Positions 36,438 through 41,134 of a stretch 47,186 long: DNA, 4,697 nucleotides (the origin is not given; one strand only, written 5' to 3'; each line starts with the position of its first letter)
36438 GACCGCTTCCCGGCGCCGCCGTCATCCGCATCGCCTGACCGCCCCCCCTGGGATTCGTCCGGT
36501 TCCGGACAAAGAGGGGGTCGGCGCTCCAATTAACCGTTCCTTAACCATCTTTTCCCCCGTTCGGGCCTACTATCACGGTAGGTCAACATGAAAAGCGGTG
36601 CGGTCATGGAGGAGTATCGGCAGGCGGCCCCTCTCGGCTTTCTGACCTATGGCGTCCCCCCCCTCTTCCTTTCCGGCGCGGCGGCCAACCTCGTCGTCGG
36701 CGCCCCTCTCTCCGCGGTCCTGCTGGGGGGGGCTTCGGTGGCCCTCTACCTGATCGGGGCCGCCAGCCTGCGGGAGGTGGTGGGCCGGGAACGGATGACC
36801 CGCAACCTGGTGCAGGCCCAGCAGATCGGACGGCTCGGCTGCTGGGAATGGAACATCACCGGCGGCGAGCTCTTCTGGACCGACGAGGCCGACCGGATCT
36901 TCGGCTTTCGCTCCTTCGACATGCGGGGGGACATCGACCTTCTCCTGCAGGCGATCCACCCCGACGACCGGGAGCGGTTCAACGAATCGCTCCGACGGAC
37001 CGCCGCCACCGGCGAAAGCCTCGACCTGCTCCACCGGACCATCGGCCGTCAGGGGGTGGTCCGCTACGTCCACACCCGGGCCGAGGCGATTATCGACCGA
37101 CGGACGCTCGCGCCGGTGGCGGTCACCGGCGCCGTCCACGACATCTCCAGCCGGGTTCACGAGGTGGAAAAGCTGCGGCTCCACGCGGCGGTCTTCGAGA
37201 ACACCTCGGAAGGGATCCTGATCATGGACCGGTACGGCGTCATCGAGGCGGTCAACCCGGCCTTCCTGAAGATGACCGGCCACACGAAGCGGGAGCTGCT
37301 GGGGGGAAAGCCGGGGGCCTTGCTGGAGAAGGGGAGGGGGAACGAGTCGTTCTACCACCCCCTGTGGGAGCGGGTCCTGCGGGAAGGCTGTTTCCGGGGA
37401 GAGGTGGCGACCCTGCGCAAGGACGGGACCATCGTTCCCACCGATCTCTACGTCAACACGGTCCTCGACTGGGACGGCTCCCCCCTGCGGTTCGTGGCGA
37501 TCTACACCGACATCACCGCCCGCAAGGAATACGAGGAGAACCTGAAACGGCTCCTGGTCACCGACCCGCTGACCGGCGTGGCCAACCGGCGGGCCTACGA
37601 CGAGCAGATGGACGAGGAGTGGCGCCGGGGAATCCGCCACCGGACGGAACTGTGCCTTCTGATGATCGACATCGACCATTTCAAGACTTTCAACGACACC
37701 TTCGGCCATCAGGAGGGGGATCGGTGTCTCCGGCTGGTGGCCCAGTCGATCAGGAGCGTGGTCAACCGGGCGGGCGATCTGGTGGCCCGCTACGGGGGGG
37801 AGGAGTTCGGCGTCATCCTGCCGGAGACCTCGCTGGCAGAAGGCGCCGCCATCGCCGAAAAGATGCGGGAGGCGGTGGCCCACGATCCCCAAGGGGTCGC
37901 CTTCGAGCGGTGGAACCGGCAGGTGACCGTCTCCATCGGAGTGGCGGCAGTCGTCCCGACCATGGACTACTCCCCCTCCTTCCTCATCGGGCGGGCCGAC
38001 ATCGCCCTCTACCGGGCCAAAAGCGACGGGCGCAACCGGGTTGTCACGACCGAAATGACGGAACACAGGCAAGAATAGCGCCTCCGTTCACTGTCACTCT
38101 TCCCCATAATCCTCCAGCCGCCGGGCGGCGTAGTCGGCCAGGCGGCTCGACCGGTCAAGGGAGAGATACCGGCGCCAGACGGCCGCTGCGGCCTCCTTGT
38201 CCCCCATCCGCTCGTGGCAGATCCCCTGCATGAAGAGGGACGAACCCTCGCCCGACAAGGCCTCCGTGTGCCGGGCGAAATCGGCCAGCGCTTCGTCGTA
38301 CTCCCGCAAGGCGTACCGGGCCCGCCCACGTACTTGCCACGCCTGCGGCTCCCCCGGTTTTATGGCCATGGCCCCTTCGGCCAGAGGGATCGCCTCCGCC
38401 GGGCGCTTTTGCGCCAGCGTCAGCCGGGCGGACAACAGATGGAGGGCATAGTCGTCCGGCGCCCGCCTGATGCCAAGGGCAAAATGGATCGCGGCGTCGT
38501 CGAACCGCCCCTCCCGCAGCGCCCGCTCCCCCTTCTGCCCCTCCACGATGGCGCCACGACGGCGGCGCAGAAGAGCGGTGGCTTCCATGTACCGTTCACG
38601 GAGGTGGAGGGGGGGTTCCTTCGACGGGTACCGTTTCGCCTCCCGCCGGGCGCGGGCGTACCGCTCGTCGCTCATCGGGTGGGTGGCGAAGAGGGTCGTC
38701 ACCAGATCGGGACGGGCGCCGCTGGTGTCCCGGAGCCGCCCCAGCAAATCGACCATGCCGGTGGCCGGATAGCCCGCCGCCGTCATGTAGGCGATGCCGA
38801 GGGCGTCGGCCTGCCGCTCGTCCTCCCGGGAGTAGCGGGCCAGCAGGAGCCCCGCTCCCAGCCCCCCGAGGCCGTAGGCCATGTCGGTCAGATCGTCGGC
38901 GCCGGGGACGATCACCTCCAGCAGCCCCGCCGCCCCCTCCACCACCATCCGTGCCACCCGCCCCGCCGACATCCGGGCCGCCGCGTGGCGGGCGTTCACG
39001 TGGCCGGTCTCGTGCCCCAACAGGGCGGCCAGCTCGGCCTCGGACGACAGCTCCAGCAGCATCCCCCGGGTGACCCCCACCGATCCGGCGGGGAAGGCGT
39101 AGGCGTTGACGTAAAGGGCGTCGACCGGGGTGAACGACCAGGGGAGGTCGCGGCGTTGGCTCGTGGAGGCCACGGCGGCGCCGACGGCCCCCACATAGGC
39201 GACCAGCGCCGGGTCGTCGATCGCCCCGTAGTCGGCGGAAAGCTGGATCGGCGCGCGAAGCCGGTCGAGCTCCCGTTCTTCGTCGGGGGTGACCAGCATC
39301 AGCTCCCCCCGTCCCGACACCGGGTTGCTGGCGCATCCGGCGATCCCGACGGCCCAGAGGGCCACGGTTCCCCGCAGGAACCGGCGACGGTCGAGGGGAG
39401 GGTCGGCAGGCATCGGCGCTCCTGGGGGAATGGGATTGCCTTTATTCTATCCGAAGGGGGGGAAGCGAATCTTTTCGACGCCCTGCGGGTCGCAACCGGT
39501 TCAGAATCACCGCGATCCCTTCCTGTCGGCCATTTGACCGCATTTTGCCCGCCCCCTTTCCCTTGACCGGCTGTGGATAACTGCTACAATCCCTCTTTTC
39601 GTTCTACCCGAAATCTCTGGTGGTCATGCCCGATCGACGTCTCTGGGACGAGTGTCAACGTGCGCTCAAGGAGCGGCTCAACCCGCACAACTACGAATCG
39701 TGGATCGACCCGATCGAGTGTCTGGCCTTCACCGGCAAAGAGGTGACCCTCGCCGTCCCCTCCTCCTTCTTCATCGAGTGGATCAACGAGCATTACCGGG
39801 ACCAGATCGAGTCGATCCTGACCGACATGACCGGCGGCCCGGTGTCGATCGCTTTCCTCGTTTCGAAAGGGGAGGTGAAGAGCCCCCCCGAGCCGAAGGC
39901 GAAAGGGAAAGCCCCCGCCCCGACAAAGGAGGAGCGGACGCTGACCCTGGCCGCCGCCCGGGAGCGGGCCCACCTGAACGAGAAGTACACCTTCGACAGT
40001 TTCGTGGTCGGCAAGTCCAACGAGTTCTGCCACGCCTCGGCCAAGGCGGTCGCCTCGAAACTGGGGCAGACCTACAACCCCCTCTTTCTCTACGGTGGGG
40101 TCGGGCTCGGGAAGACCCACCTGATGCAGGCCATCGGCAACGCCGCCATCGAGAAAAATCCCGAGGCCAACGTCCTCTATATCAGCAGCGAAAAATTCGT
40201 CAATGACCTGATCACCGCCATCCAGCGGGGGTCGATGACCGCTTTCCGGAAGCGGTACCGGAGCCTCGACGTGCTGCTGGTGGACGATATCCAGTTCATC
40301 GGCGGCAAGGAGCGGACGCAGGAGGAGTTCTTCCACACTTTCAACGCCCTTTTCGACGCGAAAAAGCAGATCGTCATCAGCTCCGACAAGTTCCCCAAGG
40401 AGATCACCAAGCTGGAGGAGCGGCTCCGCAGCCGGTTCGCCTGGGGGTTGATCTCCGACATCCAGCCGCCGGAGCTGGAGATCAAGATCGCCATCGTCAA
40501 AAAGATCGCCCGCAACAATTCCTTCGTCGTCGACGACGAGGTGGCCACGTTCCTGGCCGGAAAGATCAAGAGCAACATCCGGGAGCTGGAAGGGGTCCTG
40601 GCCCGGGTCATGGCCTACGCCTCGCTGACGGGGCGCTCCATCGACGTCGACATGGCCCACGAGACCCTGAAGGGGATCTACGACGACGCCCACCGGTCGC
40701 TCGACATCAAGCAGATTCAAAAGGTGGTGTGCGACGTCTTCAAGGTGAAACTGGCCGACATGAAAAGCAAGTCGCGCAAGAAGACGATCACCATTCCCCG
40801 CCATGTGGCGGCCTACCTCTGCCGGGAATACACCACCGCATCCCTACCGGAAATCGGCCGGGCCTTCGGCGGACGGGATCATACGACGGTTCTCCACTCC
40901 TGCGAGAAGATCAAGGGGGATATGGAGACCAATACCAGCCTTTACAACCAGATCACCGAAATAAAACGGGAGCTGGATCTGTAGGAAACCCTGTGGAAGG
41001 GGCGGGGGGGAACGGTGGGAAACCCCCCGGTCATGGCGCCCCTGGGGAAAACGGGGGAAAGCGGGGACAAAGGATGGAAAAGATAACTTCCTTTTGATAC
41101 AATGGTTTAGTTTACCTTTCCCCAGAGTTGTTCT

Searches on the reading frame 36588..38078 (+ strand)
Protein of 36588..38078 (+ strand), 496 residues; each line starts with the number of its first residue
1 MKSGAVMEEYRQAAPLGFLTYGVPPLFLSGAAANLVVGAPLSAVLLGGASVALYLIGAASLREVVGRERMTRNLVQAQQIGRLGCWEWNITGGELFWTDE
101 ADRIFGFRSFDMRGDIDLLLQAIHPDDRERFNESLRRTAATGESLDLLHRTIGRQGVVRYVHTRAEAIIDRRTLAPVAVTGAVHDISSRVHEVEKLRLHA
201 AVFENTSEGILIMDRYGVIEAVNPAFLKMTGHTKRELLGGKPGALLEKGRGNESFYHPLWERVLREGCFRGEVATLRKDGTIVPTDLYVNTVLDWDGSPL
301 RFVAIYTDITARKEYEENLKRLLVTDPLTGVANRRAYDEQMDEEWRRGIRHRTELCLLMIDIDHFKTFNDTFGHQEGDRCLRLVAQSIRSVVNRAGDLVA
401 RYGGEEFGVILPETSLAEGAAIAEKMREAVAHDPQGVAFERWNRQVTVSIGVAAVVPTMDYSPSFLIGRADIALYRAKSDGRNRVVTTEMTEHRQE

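Call 43: search_protein_families(library=pfam, proteins=[window:36588-38078:+], max_evalue=0.0001)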
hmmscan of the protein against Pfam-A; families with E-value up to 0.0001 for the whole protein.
window:36588-38078:+ (496 aa): 6 families
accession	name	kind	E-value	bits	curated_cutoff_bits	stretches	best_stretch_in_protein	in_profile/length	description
PF00990.26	GGDEF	-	8.9e-50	169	23.8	1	325-484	3-161/161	Diguanylate cyclase, GGDEF domain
PF08447.18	PAS_3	-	3.5e-21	75.7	25.6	2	95-171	2-78/89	PAS fold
PF08448.16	PAS_4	-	1.2e-16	61.4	23.1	1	203-314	1-110/110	PAS fold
PF00989.32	PAS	-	8.3e-15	55.2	22.6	1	201-309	5-113/113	PAS fold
PF13426.13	PAS_9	-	9.4e-13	48.8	27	1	208-311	2-103/103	PAS domain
PF13188.13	PAS_8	-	5.8e-09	36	21.8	1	199-240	3-41/65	PAS domain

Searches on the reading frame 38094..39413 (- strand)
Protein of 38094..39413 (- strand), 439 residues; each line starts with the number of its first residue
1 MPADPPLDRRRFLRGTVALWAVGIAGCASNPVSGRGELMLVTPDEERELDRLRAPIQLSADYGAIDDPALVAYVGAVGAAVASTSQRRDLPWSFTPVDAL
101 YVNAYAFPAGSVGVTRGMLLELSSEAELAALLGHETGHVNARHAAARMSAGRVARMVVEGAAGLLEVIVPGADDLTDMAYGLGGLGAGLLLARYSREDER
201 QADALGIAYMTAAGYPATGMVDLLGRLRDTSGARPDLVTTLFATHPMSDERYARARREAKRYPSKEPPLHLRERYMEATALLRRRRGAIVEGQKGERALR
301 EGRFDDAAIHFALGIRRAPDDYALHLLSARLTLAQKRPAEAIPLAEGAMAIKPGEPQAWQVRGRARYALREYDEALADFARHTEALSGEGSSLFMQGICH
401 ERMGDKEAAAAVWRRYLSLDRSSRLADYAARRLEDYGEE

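Call 43: search_protein_families(library=pfam, proteins=[window:38094-39413:-], max_evalue=0.0001)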
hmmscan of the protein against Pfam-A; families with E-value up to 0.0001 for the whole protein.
window:38094-39413:- (439 aa): 7 families
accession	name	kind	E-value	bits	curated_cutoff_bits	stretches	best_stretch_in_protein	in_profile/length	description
PF01435.24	Peptidase_M48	-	2.4e-29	102.9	20.3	1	72-258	5-185/186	Peptidase family M48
PF07719.23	TPR_2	-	6.6e-09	35.7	27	0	393-421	4-32/34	Tetratricopeptide repeat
PF13432.12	TPR_16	-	2.5e-06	28.2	32.7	1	294-356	3-65/65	Tetratricopeptide repeat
PF13371.12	TPR_9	-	1.8e-05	25.1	35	0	333-382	6-55/73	Tetratricopeptide repeat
PF00515.34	TPR_1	-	2.1e-05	24.6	27.8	0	357-380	2-25/34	Tetratricopeptide repeat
PF14559.12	TPR_19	-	2.6e-05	24.9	25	1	333-377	2-46/68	Tetratricopeptide repeat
PF13174.12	TPR_6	-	7.1e-05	23.6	26.3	0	392-418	2-28/33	Tetratricopeptide repeat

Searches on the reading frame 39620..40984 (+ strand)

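Call 43: search_protein_families(library=pfam, proteins=[window:39620-40984:+], max_evalue=0.0001)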
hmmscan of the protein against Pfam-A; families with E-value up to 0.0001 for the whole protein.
window:39620-40984:+ (454 aa): 6 families
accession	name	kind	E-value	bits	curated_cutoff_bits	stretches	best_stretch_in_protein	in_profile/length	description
PF00308.24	Bac_DnaA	-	1e-71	240.8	23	1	119-279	1-161/162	Bacterial DnaA ATPAse domain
PF08299.17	Bac_DnaA_C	-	6.6e-32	109.8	31.5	1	363-431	1-69/69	Bacterial dnaA protein helix-turn-helix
PF11638.13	DnaA_N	-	3.9e-19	68.6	24.6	1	8-68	3-64/65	DnaA N-terminal domain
PF01695.23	IstB_IS21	-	1.7e-11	44.5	24.1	1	154-257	94-194/238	IstB-like ATP binding protein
PF00004.35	AAA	-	1.3e-06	29.4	21.2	1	156-273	2-123/131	ATPase family associated with various cellular activities (AAA)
PF03969.22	AFG1_ATPase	-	8.7e-05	22.1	27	0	111-172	21-81/361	AFG1-like ATPase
